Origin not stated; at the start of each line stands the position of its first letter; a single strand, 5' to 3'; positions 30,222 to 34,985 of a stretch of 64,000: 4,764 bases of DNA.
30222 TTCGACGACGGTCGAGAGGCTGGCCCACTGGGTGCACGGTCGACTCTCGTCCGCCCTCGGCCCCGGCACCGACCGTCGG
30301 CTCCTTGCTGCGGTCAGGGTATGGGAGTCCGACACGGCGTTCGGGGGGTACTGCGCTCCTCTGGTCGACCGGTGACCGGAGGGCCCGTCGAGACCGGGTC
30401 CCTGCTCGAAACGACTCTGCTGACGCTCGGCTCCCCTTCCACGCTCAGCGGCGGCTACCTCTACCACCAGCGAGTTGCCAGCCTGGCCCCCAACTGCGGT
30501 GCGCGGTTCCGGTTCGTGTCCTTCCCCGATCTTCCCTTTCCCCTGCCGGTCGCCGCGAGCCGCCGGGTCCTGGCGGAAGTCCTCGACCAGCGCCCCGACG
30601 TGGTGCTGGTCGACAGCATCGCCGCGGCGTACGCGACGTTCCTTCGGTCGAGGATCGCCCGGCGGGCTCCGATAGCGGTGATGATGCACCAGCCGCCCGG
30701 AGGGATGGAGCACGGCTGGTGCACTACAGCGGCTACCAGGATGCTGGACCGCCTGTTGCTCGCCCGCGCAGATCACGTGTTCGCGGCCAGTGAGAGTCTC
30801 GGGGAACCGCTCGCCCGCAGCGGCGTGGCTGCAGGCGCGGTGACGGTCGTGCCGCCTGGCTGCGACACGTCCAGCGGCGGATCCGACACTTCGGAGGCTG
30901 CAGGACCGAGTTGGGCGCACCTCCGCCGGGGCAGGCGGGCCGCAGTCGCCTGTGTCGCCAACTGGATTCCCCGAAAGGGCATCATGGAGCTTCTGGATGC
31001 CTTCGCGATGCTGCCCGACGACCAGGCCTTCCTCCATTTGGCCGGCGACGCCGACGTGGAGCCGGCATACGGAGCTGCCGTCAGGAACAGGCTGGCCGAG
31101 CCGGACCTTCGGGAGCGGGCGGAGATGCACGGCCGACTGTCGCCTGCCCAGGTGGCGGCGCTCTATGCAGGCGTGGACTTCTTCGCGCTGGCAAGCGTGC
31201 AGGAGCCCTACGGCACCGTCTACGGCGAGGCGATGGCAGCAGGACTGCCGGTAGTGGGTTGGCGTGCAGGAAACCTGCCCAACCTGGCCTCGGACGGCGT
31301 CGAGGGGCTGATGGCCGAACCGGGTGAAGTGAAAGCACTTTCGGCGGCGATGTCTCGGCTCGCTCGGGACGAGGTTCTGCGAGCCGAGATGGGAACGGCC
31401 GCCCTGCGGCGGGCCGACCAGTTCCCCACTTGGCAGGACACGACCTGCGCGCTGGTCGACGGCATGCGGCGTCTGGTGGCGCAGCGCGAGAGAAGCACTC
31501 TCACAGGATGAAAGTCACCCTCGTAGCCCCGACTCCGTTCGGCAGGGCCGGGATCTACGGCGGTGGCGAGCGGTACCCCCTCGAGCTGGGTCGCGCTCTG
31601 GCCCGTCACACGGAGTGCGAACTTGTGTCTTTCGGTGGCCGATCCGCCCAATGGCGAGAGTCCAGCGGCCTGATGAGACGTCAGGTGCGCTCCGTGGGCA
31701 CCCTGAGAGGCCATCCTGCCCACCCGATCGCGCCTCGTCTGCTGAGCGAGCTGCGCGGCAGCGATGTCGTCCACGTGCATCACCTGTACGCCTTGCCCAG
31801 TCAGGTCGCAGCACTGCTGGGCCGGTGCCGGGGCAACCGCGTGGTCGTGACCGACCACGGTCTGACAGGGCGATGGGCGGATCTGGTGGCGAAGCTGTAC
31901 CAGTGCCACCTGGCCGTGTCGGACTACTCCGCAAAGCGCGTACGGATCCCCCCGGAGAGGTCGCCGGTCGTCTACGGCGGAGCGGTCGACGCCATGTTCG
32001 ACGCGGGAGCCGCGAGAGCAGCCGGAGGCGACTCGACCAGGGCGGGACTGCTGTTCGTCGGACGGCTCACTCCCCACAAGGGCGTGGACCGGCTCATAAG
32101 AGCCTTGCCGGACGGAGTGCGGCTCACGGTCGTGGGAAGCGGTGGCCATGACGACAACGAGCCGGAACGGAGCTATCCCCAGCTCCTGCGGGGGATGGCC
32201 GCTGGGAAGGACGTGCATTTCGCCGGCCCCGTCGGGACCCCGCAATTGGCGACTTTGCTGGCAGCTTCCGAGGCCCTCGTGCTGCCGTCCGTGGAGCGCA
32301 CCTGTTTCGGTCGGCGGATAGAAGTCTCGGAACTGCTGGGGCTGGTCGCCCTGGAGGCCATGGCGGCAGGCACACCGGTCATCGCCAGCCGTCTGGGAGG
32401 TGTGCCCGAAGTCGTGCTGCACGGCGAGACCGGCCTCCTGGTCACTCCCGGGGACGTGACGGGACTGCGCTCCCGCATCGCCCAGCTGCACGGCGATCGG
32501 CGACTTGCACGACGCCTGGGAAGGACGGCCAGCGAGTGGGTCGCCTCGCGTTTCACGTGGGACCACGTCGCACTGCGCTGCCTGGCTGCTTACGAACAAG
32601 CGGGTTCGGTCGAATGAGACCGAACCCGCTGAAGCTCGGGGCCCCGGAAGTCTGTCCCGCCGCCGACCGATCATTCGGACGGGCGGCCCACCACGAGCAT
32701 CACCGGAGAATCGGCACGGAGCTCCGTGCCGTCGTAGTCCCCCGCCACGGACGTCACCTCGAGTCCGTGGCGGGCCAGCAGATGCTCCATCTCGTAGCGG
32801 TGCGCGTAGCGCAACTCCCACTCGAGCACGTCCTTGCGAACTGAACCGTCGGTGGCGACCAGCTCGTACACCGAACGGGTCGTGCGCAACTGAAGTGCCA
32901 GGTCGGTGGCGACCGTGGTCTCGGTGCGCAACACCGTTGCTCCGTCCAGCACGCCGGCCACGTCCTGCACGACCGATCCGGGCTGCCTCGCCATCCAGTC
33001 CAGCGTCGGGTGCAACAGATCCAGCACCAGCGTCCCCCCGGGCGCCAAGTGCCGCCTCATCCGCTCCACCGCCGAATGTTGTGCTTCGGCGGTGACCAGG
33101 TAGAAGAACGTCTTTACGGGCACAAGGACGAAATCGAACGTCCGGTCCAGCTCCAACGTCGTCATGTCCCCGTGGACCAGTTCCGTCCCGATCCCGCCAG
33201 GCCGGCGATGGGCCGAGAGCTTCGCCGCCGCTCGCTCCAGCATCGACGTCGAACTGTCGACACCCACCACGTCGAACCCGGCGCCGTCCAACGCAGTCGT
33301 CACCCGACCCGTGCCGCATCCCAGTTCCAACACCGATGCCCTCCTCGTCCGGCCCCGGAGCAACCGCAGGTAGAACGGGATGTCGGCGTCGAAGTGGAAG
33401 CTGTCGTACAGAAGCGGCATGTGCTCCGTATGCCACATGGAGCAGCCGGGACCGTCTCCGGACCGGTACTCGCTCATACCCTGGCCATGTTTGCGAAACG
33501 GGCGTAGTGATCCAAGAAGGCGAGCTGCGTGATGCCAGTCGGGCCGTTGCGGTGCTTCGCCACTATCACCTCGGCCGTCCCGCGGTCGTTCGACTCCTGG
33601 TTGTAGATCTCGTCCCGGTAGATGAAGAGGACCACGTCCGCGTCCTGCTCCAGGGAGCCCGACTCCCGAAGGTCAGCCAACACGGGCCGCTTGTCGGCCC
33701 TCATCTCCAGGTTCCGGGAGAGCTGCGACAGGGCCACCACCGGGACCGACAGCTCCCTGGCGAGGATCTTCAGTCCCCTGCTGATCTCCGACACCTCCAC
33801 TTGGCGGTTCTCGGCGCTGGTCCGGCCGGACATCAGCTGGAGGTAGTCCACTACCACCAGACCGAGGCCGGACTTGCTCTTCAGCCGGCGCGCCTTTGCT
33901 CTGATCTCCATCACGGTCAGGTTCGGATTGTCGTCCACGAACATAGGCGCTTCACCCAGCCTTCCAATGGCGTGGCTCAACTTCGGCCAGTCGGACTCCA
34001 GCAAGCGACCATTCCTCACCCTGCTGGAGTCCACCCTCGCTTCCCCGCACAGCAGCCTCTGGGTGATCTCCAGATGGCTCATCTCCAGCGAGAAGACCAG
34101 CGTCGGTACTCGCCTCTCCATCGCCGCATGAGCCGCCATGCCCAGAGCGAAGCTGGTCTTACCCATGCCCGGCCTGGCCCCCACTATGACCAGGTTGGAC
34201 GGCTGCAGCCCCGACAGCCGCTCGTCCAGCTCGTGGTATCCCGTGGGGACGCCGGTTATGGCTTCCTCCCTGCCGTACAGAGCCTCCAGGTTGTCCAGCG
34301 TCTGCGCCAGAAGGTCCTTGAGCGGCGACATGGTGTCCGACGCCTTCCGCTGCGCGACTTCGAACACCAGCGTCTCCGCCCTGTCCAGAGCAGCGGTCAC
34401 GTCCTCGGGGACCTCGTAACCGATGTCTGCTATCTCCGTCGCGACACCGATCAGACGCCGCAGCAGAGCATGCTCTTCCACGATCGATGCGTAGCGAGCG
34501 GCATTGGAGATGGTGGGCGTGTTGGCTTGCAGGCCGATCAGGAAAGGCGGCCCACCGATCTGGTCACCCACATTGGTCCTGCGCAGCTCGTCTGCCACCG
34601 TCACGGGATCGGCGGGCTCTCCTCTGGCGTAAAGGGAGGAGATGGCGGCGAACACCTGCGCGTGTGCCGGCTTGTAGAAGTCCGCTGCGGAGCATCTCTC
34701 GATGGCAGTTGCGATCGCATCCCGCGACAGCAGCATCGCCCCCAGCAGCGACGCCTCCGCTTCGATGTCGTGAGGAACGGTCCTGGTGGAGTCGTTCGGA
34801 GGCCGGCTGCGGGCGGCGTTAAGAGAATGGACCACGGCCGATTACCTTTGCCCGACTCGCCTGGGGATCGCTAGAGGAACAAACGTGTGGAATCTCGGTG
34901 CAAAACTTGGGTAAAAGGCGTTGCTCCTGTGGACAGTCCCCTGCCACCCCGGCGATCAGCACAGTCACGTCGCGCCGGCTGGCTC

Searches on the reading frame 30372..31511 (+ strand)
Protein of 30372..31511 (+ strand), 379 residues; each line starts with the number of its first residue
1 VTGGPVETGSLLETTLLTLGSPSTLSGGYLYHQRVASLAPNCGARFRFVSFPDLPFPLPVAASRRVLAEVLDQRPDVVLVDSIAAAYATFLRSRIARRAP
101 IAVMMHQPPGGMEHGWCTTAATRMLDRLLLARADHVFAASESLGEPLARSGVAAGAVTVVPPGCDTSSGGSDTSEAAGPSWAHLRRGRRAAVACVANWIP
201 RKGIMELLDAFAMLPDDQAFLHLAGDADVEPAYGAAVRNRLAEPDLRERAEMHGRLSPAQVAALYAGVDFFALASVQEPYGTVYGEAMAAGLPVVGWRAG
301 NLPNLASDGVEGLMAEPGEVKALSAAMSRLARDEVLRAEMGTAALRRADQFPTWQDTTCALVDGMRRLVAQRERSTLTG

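Call 38: search_protein_families(library=ncbifam, proteins=[window:30372-31511:+], max_evalue=0.001)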
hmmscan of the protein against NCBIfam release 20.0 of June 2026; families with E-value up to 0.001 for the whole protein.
window:30372-31511:+ (379 aa): 20 families
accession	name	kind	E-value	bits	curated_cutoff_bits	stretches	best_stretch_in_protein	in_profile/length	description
NF041876.1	EPS_EpsE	equivalog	7.6e-27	94.5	400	1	172-347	196-375/389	exopolysaccharide biosynthesis GT4 family glycosyltransferase EpsE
TIGR02149.1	glgA_Coryne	subfamily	1.2e-16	60.9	302.4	1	130-357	142-379/391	glycogen synthase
TIGR03999.1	thiol_BshA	equivalog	1.5e-16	60.3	273.7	1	129-351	141-357/375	N-acetyl-alpha-D-glucosaminyl L-malate synthase BshA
TIGR03088.1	stp2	hypoth_equivalog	3.4e-16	59.3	409.05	1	123-355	127-360/374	TIGR03088 family PEP-CTERM/XrtA system glycosyltransferase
TIGR04047.1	MSMEG_0565_glyc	hypoth_equivalog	1e-15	57.7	259.85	1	130-360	136-366/373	MSMEG_0565 family glycosyltransferase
NF053787.1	GlcN_PG_synth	equivalog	5.2e-15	55.2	480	1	117-368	129-359/361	N-acetylglucosaminyl phosphatidylglycerol synthase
TIGR03449.1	mycothiol_MshA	equivalog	1.9e-14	53.4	462.5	1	127-367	159-402/406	D-inositol-3-phosphate glycosyltransferase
TIGR04063.1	stp3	hypoth_equivalog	1e-12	47.7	442.05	1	120-359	145-386/397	TIGR04063 family PEP-CTERM/XrtA system glycosyltransferase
NF047684.1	TeichurnBiosyTuaC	equivalog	2.4e-12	46.5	550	1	130-341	162-362/391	teichuronic acid biosynthesis protein TuaC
NF038295.1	EPS_HpsP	equivalog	6e-10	38.7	550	1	124-359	146-378/388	hormogonium polysaccharide biosynthesis glycosyltransferase HpsP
NF012028.0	PRK15484.1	subfamily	7.5e-09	35.1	618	1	151-333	157-344/380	lipopolysaccharide N-acetylglucosaminyltransferase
NF038229.1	Glyco4_Geo_Pelo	equivalog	8.4e-08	31.6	400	1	62-345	43-313/338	GPMC system family 4 glycosyltransferase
NF041879.1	EPS_EpsH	equivalog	6.5e-07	28.4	800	1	190-373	238-421/431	exopolysaccharide biosynthesis glycosyltransferase EpsH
NF038298.1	EPS_HpsO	equivalog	6.9e-07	28.4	575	1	195-348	207-367/388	hormogonium polysaccharide biosynthesis glycosyltransferase HpsO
NF041010.1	glycosy_Agl16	equivalog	9.4e-07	28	575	1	124-355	125-338/352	glycosylation protein Agl16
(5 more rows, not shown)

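Call 39: search_solved_structures(query=window:30372-31508:+, max_evalue=0.001)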
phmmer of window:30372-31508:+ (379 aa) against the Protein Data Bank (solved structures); distinct sequences matched with E-value up to 0.001: 12.
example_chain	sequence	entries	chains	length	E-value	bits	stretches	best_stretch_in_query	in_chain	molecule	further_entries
3c4q_A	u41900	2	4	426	1.6e-13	53.5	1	121-361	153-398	Predicted glycosyltransferases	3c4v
3c48_A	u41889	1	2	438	1.8e-13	53.4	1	121-361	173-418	Predicted glycosyltransferases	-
6kih_A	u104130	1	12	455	2.8e-13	52.8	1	124-363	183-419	Tll1590 protein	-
7qsg_A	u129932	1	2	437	1.1e-11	47.5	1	187-365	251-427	D-inositol 3-phosphate glycosyltransferase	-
4xso_B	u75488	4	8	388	3.5e-10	42.6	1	91-341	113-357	Alr3699 protein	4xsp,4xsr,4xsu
2jjm_A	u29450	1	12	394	4.1e-10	42.3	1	195-346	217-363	GLYCOSYL TRANSFERASE, GROUP 1 FAMILY PROTEIN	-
3mbo_A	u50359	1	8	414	4.6e-10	42.2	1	195-346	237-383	Glycosyltransferase, group 1 family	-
3oka_A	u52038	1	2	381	9.4e-10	41.2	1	57-354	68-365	GDP-mannose-dependent alpha-(1-6)-phosphatidylinositol monomannoside mannosyltransferase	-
3okc_A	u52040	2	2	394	1.2e-09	40.8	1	57-355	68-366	GDP-mannose-dependent alpha-(1-6)-phosphatidylinositol monomannoside mannosyltransferase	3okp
5d00_A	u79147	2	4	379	1.5e-08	37.2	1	195-347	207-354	N-acetyl-alpha-D-glucosaminyl L-malate synthase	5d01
2r60_A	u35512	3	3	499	6.5e-07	31.8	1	246-371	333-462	Glycosyl transferase, group 1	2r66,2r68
6tvp_A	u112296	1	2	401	7.6e-06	28.3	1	124-354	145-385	Alpha-maltose-1-phosphate synthase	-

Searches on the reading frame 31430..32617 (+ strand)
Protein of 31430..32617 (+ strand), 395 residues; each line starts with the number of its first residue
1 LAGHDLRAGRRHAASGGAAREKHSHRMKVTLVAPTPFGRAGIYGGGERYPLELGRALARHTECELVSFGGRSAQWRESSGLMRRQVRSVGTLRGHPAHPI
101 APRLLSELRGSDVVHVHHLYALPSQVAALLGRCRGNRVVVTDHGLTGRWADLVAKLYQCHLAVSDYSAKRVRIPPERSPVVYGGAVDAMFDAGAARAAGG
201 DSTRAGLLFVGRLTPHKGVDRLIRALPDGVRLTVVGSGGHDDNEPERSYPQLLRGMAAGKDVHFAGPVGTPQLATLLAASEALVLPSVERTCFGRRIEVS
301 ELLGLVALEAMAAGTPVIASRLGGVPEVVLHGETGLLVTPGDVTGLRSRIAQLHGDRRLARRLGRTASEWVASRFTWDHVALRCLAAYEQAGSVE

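Call 10: search_protein_families(library=pfam, proteins=[window:31430-32617:+], max_evalue=0.001)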
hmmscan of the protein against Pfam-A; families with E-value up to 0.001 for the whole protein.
window:31430-32617:+ (395 aa): 5 families
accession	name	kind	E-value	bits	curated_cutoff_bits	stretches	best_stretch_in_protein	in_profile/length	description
PF00534.26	Glycos_transf_1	-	4.5e-30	104.9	26.4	1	203-369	14-171/172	Glycosyl transferases group 1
PF13692.12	Glyco_trans_1_4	-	1.1e-28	100.7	27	1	207-355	4-141/142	Glycosyl transferases group 1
PF13439.12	Glyco_transf_4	-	2e-10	41.4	28.5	1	43-184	1-165/170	Glycosyltransferase Family 4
PF13524.12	Glyco_trans_1_2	-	6.2e-08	33.1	25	1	222-383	5-141/144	Glycosyl transferase-like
PF20706.3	GT4-conflict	-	4.2e-05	23.2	26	1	300-381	291-382/385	Family 4 Glycosyltransferase in conflict systems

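Call 38: search_protein_families(library=ncbifam, proteins=[window:31508-32617:+], max_evalue=0.001)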
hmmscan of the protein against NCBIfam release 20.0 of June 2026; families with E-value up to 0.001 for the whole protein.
window:31508-32617:+ (369 aa): 26 families (the best 25 are shown)
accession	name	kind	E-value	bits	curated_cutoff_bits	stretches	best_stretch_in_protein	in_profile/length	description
TIGR02149.1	glgA_Coryne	subfamily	5.6e-29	101.5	302.4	1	172-364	198-389/391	glycogen synthase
TIGR03449.1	mycothiol_MshA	equivalog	1.2e-25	90.2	462.5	1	170-365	211-403/406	D-inositol-3-phosphate glycosyltransferase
NF041876.1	EPS_EpsE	equivalog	1.3e-22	80.6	400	1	165-354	201-385/389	exopolysaccharide biosynthesis GT4 family glycosyltransferase EpsE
TIGR03088.1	stp2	hypoth_equivalog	1.2e-20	73.9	409.05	1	136-364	142-372/374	TIGR03088 family PEP-CTERM/XrtA system glycosyltransferase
TIGR03999.1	thiol_BshA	equivalog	1.8e-20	73.2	273.7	1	223-364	244-372/375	N-acetyl-alpha-D-glucosaminyl L-malate synthase BshA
NF053787.1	GlcN_PG_synth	equivalog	4.9e-16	58.5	480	1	181-364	200-358/361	N-acetylglucosaminyl phosphatidylglycerol synthase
TIGR04063.1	stp3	hypoth_equivalog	5.4e-16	58.5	442.05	1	181-364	216-394/397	TIGR04063 family PEP-CTERM/XrtA system glycosyltransferase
TIGR04047.1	MSMEG_0565_glyc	hypoth_equivalog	4.2e-14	52.4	259.85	1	221-363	243-372/373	MSMEG_0565 family glycosyltransferase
NF047684.1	TeichurnBiosyTuaC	equivalog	9.2e-13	47.9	550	1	181-364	222-388/391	teichuronic acid biosynthesis protein TuaC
NF012028.0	PRK15484.1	subfamily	2.1e-12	46.9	618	1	181-357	196-370/380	lipopolysaccharide N-acetylglucosaminyltransferase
NF038295.1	EPS_HpsP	equivalog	3e-12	46.3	550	1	178-364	207-386/388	hormogonium polysaccharide biosynthesis glycosyltransferase HpsP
NF038298.1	EPS_HpsO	equivalog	6.5e-11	41.6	575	1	183-364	206-386/388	hormogonium polysaccharide biosynthesis glycosyltransferase HpsO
TIGR02472.1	sucr_P_syn_N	equivalog_domain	1e-09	37.8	576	1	274-355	350-431/439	sucrose-phosphate synthase, putative, glycosyltransferase domain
NF041010.1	glycosy_Agl16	equivalog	1e-09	37.7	575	1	126-364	129-350/352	glycosylation protein Agl16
NF046085.1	XrtY_assoc_Gly1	equivalog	4.7e-09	35.6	400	1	178-364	209-383/387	XrtY-associated glycosyltransferase XYAG1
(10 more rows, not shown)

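Call 40: search_solved_structures(query=window:31508-32614:+, max_evalue=0.001)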
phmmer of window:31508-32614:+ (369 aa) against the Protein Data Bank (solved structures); distinct sequences matched with E-value up to 0.001: 60.
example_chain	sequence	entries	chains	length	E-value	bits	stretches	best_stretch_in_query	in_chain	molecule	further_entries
6kih_A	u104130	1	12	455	1e-21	80.8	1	180-364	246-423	Tll1590 protein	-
2jjm_A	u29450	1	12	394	5.1e-17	65.3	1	273-355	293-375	GLYCOSYL TRANSFERASE, GROUP 1 FAMILY PROTEIN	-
3mbo_A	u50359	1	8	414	6e-17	65.1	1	273-355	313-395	Glycosyltransferase, group 1 family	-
3c4q_A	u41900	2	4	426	5.7e-16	61.9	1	149-365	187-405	Predicted glycosyltransferases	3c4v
3c48_A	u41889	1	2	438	6e-16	61.8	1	149-365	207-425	Predicted glycosyltransferases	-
7qsg_A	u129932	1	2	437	2.1e-15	60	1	215-365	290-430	D-inositol 3-phosphate glycosyltransferase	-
6tvp_A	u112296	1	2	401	1.4e-14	57.3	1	170-364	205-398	Alpha-maltose-1-phosphate synthase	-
5d00_A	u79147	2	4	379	4.1e-13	52.5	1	274-354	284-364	N-acetyl-alpha-D-glucosaminyl L-malate synthase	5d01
9v0l_A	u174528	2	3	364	5.1e-13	52.2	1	178-336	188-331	tetrahydrobiopterin glucosyltransferases | tetrahydrobiopterin glucosyltransferase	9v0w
3oka_A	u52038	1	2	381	6.1e-13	51.9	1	175-356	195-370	GDP-mannose-dependent alpha-(1-6)-phosphatidylinositol monomannoside mannosyltransferase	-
3okc_A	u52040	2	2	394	6.6e-13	51.8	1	175-356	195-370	GDP-mannose-dependent alpha-(1-6)-phosphatidylinositol monomannoside mannosyltransferase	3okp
8x3q_C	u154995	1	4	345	6.3e-11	45.3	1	180-326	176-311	Glycosyl transferase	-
7fg9_A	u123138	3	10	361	7e-11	45.2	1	180-326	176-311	Glycosyl transferase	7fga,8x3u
4n9w_A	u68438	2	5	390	1.2e-08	37.8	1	76-365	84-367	GDP-mannose-dependent alpha-(1-2)-phosphatidylinositol mannosyltransferase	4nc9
2gej_A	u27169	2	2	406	1.4e-08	37.5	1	76-365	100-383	PHOSPHATIDYLINOSITOL MANNOSYLTRANSFERASE (PimA)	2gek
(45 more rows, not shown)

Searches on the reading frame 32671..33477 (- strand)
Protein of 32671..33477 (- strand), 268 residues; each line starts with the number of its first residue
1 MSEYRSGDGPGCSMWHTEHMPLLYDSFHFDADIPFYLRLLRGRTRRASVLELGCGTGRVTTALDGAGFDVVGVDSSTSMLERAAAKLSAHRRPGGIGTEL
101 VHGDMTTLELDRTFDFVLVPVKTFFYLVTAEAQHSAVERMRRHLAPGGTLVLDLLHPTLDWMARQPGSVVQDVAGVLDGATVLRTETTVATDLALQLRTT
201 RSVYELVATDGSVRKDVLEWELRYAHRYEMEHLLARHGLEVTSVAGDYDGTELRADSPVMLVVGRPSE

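Call 10: search_protein_families(library=pfam, proteins=[window:32671-33477:-], max_evalue=0.001)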
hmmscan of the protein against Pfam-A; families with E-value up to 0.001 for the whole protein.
window:32671-33477:- (268 aa): 9 families
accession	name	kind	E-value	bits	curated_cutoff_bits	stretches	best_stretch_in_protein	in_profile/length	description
PF13649.12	Methyltransf_25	-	1.1e-18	68.1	27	1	49-148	1-97/97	Methyltransferase domain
PF08241.18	Methyltransf_11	-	8e-16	58.9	21.2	1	50-152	1-95/95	Methyltransferase domain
PF08242.18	Methyltransf_12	-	4.1e-13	50.3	30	1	50-150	1-98/98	Methyltransferase domain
PF13489.12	Methyltransf_23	-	6e-12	46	27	1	36-159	13-123/164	Methyltransferase domain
PF13847.12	Methyltransf_31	-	7.5e-10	39.1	27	1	47-156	5-113/145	Methyltransferase domain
PF03848.20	TehB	-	4e-08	33.3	20.4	1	47-149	32-129/193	Tellurite resistance protein TehB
PF01209.24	Ubie_methyltran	-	3.8e-07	30.1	20.1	1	42-162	44-162/233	ubiE/COQ5 methyltransferase family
PF05401.17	NodS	-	5.2e-06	26.9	24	1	37-152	35-144/201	Nodulation protein S (NodS)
PF05175.20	MTS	-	4.8e-05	23.5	23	1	38-152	25-138/170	Methyltransferase small domain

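Call 38: search_protein_families(library=ncbifam, proteins=[window:32671-33477:-], max_evalue=0.001)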
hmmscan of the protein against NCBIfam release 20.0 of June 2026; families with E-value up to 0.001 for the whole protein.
window:32671-33477:- (268 aa): 32 families (the best 25 are shown)
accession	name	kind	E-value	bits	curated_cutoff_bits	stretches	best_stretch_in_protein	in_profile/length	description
NF041820.1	daptide_MTase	equivalog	1.2e-26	93.6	175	1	31-243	24-226/243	daptide-type RiPP biosynthesis methyltransferase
NF043040.1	corrin_prot_MT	hypoth_equivalog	2.4e-16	59.8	180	1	45-153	41-149/216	corrinoid protein-associated methyltransferase CpaM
NF045667.1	MTase_DVU1556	equivalog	3.7e-10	39.6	155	1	42-159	19-127/213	DVU_1556 family methyltransferase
TIGR01934.1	MenG_MenH_UbiE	subfamily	1.1e-08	34.6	158.35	1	45-163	39-153/223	ubiquinone/menaquinone biosynthesis methyltransferase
TIGR00477.1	tehB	equivalog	2.5e-08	33.6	219.5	1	48-149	76-171/238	tellurite resistance methyltransferase TehB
NF051855.1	GlySarMtaseBact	equivalog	6.9e-08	32.4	350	1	33-153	42-159/259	glycine/sarcosine N-methyltransferase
TIGR02072.1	BioC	equivalog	9.2e-08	32.2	184.95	1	40-152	27-132/244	malonyl-ACP O-methyltransferase BioC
NF008405.0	PRK11207.1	equivalog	9.8e-08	31.7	218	1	46-149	31-129/198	tellurite resistance methyltransferase TehB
TIGR02021.1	BchM-ChlM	equivalog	1.4e-07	31.2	158.9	1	47-119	56-124/218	magnesium protoporphyrin IX methyltransferase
NF008992.0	PRK12335.1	equivalog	4.1e-07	29.5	303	1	45-149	122-220/289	SAM-dependent methyltransferase TehB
TIGR00740.1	TIGR00740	equivalog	5.2e-07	29.6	193.3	1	46-152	54-159/239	carboxy-S-adenosyl-L-methionine synthase CmoA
NF041537.1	ArsM_AhpD_UU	exception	7.3e-07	28.3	510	1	47-152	78-180/345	arsenite methyltransferase/AhpD domain selenoprotein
NF041650.1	nod_mtase_NodS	equivalog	8.6e-07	28.8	300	1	36-152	29-139/190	nodulation methyltransferase NodS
NF001241.0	PRK00216.1-2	equivalog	8.8e-07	28.8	327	1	47-152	53-147/231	demethylmenaquinone methyltransferase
NF001244.0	PRK00216.1-5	equivalog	9.1e-07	28.4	216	1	45-163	48-165/236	bifunctional demethylmenaquinone methyltransferase/2-methoxy-6-polyprenyl-1,4-benzoquinol methylase UbiE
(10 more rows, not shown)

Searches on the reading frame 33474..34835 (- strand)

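Call 10: search_protein_families(library=pfam, proteins=[window:33474-34835:-], max_evalue=0.001)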
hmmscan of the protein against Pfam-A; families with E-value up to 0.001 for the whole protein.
window:33474-34835:- (453 aa): 3 families
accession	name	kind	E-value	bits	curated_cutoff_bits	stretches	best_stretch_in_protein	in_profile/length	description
PF03796.21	DnaB_C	-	9.1e-107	356.6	27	1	195-449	1-255/255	DnaB-like helicase C terminal domain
PF00772.26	DnaB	-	3.4e-30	104.6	23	1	21-121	3-103/103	DnaB-like helicase N terminal domain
PF13481.12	AAA_25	-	5.3e-12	46.2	27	1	204-372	23-190/195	AAA domain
